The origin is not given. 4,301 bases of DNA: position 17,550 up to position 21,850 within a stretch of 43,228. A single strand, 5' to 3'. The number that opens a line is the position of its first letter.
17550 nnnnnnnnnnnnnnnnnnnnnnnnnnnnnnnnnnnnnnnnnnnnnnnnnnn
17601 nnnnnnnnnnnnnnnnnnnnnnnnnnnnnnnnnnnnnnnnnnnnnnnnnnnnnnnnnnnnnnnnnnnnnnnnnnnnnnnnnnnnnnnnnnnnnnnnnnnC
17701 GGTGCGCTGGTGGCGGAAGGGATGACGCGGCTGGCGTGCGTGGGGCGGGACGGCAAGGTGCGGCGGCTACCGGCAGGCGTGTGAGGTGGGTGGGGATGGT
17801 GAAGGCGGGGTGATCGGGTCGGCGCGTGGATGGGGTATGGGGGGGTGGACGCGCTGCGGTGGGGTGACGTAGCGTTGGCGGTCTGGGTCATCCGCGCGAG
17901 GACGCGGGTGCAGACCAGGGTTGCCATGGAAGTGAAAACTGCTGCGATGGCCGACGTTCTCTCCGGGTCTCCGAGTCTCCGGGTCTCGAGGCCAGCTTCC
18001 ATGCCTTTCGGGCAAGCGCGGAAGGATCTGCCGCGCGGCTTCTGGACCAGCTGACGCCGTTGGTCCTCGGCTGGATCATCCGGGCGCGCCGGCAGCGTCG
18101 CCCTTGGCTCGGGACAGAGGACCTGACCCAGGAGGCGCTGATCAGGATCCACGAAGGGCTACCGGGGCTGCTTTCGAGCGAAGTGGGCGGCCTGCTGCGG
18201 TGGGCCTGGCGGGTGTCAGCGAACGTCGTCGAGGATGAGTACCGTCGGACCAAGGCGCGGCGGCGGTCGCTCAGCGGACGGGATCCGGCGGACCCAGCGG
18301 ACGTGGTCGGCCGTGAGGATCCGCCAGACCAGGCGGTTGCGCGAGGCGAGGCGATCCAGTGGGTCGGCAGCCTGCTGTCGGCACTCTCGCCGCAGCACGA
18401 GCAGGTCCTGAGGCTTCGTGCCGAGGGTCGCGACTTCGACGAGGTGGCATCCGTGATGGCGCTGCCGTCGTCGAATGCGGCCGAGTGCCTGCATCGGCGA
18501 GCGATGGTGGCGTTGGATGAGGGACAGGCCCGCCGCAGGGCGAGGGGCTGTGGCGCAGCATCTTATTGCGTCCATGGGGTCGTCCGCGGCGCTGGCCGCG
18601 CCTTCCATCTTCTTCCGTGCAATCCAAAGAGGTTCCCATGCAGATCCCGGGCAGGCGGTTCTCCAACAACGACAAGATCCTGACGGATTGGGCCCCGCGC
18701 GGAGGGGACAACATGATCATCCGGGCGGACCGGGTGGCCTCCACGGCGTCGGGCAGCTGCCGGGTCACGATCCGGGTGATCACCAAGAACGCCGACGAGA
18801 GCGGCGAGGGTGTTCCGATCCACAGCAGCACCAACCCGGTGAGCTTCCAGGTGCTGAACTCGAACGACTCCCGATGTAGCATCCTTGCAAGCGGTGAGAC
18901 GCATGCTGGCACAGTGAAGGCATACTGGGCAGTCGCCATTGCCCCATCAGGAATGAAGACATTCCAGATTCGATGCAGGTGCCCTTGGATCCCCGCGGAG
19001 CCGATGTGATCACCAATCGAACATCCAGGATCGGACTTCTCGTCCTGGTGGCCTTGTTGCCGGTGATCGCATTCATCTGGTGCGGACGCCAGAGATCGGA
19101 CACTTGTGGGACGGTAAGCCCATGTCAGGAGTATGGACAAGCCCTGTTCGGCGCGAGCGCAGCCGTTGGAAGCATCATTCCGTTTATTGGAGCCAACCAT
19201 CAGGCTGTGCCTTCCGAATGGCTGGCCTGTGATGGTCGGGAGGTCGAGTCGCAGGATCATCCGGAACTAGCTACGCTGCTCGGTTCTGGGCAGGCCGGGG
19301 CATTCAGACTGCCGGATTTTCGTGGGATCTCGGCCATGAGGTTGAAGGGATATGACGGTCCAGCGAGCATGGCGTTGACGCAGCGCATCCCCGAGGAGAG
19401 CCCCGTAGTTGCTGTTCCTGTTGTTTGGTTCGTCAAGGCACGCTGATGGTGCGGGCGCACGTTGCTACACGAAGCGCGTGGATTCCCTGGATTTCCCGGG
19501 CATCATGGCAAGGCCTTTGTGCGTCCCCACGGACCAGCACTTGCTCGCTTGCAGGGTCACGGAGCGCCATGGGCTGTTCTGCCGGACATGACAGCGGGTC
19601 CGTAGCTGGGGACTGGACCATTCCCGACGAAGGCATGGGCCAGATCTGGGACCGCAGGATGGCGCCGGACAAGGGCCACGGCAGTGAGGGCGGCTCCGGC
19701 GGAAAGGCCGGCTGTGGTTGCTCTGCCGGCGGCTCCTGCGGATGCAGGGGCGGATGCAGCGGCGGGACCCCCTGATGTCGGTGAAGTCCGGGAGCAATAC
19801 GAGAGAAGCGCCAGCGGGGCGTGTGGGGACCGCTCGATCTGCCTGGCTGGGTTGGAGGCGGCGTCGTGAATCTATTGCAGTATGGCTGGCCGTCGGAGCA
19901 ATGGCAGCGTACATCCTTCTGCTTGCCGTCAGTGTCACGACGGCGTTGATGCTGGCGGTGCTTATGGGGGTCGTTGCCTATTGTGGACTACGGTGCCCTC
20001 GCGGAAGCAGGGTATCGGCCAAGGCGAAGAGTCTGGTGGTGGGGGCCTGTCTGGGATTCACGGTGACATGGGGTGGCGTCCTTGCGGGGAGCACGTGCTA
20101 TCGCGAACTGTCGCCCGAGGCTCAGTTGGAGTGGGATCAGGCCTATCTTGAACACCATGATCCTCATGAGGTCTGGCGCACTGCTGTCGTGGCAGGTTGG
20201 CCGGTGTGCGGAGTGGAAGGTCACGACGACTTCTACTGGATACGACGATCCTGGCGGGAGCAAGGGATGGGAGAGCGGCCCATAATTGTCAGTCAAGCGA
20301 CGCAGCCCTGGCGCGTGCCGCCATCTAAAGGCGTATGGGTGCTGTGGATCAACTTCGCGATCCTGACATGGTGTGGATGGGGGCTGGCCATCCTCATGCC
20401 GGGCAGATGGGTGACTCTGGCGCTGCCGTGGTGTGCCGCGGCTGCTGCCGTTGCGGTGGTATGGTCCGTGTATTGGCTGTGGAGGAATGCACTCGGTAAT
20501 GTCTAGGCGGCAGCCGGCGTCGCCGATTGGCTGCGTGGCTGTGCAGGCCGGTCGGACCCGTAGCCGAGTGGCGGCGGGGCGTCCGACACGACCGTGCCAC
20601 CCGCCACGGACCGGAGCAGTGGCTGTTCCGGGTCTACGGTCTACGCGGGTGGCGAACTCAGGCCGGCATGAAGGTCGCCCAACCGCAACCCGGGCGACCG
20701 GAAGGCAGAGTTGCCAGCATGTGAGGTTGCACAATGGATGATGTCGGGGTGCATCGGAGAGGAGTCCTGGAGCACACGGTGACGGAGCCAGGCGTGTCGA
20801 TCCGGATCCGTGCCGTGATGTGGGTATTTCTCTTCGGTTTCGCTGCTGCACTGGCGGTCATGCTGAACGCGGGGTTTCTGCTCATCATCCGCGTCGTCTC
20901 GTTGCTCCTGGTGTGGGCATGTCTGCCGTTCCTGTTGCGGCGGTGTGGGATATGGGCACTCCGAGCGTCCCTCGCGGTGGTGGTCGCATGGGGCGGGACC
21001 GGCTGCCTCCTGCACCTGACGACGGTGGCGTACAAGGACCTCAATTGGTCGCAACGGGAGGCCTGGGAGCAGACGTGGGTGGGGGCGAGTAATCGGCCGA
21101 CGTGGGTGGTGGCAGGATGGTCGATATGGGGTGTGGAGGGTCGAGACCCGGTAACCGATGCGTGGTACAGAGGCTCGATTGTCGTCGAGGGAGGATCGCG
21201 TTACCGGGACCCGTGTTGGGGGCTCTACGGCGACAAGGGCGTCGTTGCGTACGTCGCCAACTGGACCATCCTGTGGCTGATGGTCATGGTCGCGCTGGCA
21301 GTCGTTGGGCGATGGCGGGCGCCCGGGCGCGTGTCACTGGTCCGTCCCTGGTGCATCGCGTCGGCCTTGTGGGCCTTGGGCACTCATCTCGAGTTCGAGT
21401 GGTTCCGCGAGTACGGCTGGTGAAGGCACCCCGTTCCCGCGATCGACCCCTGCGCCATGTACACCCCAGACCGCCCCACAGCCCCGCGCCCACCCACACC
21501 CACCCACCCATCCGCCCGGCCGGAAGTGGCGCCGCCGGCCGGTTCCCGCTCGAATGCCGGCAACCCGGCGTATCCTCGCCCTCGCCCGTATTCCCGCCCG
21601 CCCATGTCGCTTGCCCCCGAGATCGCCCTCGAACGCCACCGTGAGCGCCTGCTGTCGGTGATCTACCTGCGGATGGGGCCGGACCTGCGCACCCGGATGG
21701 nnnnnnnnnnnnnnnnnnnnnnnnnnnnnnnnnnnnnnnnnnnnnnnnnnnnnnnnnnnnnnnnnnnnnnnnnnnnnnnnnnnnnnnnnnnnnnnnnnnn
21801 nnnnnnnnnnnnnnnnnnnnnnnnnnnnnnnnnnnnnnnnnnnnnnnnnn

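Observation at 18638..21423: Lower-GC island encoding a coupled cassette: small protein, tail-collar protein, Gly/Cys peptide and two paralogous 4-TM proteins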

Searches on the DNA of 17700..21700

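Call 112: search_rna_families(source=window, start=17700, end=21700, threshold=evalue, max_evalue=0.1)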
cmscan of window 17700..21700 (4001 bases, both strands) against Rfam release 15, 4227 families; matches with E-value up to 0.1: 0.
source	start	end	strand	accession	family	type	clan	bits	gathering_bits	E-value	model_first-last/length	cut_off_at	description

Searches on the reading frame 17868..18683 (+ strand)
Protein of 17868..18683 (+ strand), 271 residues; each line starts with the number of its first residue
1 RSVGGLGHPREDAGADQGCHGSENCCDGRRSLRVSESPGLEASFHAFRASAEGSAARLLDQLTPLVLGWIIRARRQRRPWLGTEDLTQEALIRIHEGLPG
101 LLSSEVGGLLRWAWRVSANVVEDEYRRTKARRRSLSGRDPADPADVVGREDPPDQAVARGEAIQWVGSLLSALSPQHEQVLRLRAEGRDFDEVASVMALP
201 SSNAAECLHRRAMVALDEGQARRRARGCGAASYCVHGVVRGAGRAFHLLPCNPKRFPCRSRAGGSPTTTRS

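Call 88: search_protein_families(library=ncbifam, max_evalue=0.1, proteins=[window:17868-18683:+])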
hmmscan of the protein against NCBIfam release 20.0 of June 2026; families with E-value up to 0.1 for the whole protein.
window:17868-18683:+ (271 aa): 29 families (the best 25 are shown)
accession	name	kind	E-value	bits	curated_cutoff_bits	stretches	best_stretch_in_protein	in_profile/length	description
TIGR02937.1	sigma70-ECF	superfamily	1.2e-12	47.7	42.9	1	56-204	4-150/165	sigma-70 family RNA polymerase sigma factor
NF058625.1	sigma_PG0214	equivalog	7.8e-09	35.5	130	1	83-210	31-152/170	GFO_1088 family ECF-type sigma factor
NF009176.0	PRK12524.1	equivalog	2.6e-08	33.9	264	1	49-225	21-189/196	RNA polymerase sigma factor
NF009171.0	PRK12518.1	equivalog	4.6e-08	33.1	208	1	84-209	54-174/191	RNA polymerase sigma factor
TIGR02984.1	Sig-70_plancto1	subfamily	5.4e-08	32.6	183.75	1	78-216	33-184/189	RNA polymerase sigma-70 factor, Planctomycetaceae-specific subfamily 1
NF007230.0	PRK09648.1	subfamily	1.2e-07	31.7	209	1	49-215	22-184/195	RNA polymerase sigma factor ShbA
TIGR02952.1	Sig70_famx2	equivalog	3.4e-07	30.3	206.45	1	83-216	38-166/170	ECF subfamily RNA polymerase sigma factor, BldN family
NF007215.0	PRK09637.1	equivalog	2.4e-06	27.7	212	1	84-202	29-137/181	RNA polymerase sigma factor SigZ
NF004113.0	PRK05602.1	equivalog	5.4e-06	26.2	208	1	83-219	72-200/211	RNA polymerase sigma factor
NF007227.0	PRK09645.1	subfamily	5.9e-06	26.3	202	1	82-202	39-153/177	sigma-70 family RNA polymerase sigma factor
TIGR02959.1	SigZ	equivalog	1.4e-05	25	168.65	1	83-203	22-132/170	RNA polymerase sigma factor SigZ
NF009166.1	PRK12513.1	equivalog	4e-05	23.4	206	1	83-202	49-169/193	RNA polymerase sigma factor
TIGR02950.1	SigM_subfam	subfamily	7e-05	22.7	147.95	1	83-210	27-149/159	RNA polymerase sigma factor, SigM family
NF007229.0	PRK09647.1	equivalog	0.00011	21.7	265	1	83-198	71-181/220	RNA polymerase sigma factor SigE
NF007223.0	PRK09641.1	equivalog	0.001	19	209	1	83-210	45-175/187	RNA polymerase sigma factor SigW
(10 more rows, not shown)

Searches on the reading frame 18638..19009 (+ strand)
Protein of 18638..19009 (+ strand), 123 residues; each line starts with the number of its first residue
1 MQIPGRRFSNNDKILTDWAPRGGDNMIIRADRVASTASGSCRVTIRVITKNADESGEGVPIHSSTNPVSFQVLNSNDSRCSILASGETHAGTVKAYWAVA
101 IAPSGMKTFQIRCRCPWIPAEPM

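Call 4: search_protein_families(library=pfam, max_evalue=1, proteins=[window:18638-19009:+])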
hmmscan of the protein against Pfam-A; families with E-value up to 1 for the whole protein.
window:18638-19009:+ (123 aa): 0 families

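Call 9: search_protein_families(library=ncbifam, max_evalue=1, proteins=[window:18638-19009:+])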
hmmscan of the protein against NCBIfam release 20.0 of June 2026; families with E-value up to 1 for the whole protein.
window:18638-19009:+ (123 aa): 1 family
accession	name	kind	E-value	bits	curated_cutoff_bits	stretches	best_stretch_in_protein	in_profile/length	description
TIGR03118.1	PEPCTERM_chp_1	hypoth_equivalog_domain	0.11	11.4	79.95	0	88-106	238-256/336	TIGR03118 family protein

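Call 10: search_protein_families(library=phrogs, max_evalue=1, proteins=[window:18638-19009:+])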
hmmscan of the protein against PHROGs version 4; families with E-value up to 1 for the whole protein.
window:18638-19009:+ (123 aa): 0 families

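Call 18: list_cluster_members(proteins=[window:18638-19009:+, window:18973-19446:+, window:19569-19775:+, window:19775-20506:+, window:20734-21423:+, window:21457-22125:+, window:16469-17341:-])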
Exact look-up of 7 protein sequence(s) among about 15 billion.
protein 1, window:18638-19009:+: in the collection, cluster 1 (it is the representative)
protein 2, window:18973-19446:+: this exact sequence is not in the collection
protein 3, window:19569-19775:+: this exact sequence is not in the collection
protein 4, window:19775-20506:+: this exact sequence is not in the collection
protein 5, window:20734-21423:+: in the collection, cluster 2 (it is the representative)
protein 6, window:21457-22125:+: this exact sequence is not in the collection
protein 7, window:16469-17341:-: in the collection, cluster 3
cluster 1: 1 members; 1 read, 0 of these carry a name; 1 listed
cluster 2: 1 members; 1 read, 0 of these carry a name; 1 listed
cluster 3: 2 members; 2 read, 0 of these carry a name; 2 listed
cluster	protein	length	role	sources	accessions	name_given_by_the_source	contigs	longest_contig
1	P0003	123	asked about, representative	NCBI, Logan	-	-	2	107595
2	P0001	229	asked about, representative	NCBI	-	-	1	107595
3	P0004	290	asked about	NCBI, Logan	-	-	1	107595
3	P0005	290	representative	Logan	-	-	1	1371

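Call 56: search_solved_structures(query=window:18638-19009:+, max_evalue=10)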
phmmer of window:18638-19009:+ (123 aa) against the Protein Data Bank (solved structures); distinct sequences matched with E-value up to 10: 6.
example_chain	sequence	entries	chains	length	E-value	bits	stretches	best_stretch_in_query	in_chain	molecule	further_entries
9spj_ZY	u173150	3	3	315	0.29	14.6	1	71-114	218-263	Small ribosomal subunit protein RACK1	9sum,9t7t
9ly6_A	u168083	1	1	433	0.62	13.5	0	4-48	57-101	CD276 antigen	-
9ly5_C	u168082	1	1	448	0.69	13.4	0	4-48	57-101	CD276 antigen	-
8yzq_A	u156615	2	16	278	1.7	12.1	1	34-65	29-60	Galectin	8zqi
4hl0_A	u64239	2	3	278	1.8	12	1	34-65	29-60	galectin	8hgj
5glt_A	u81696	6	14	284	1.9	11.9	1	34-65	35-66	Galectin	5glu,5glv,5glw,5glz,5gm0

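Call 72: find_related_loci(query=window:18638-19009:+, collection=metagenome_contigs, flank=8000)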
Query window:18638-19009:+ (123 aa) in metagenome_contigs; peptide patterns used: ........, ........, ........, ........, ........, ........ (x = any residue, [..] = any of these).
115 stretches matched a pattern, but none encodes a relative of the query by tblastn (E <= 1e-3).

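Call 75: predict_structure(protein=window:18638-19009:+)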
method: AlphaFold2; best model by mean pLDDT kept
length: 123 residues; sequences in the alignment: 1
mean_pLDDT: 36.7   pTM: 0.22
mean pLDDT of the five models: 36.7, 33.1, 31.7, 31.5, 31.1
residues with pLDDT >= 90: 0; 70-90: 0; 50-70: 1; < 50: 122
segments of 3 or more residues with pLDDT < 50: 1-96, 98-123
pLDDT, mean of each block of 10 residues (from residue 1): 25 33 37 35 40 38 39 40 38 40 40 37 32
secondary structure, 60 per line:
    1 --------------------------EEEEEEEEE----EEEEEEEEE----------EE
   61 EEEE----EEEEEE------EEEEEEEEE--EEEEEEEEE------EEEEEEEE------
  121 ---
elements in order: E27-35 E40-48 E59-64 E69-74 E81-89 E92-100 E107-114

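Call 78: search_protein_families(library=padloc, max_evalue=0.1, proteins=[window:18638-19009:+])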
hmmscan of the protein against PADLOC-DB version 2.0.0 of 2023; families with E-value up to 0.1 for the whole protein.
window:18638-19009:+ (123 aa): 0 families

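Call 80: find_encoding_contigs(protein=window:18638-19009:+, flank=10000)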
Protein window:18638-19009:+ (123 aa): 3 contigs read that carry it; 3 places shown.
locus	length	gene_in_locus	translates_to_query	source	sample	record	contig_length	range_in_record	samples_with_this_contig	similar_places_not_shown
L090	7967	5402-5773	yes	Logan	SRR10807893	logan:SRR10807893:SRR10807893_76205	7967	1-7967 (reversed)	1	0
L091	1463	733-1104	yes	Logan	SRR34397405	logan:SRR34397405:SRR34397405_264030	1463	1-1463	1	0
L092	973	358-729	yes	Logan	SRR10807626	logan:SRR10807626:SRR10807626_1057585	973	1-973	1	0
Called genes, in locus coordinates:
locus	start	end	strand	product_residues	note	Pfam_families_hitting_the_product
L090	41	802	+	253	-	PF12146:Hydrolase_4, PF20408:Abhydrolase_11 (faint), PF00561:Abhydrolase_1 (faint), PF12697:Abhydrolase_6, PF12146:Hydrolase_4 (weak)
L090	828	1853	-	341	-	PF06439:3keto-disac_hyd, PF21708:Glyco_hydro_59_C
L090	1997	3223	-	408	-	PF06792:UPF0261, PF23189:UPF0261_C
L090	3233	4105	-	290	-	PF09370:PEP_hydrolase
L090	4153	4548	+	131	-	PF13279:4HBT_2, PF03061:4HBT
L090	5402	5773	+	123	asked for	-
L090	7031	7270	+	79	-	-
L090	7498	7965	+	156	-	?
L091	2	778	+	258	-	?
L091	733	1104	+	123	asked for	-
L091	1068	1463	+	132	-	?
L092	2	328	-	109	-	?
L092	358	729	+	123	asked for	-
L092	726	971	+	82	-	?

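Call 97: search_dna_similar(query=window:18638-19009:+, collection=phages, mode=protein, max_evalue=0.01, max_rows=5)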
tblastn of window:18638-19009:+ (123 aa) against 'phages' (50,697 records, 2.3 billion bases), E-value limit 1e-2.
No match.
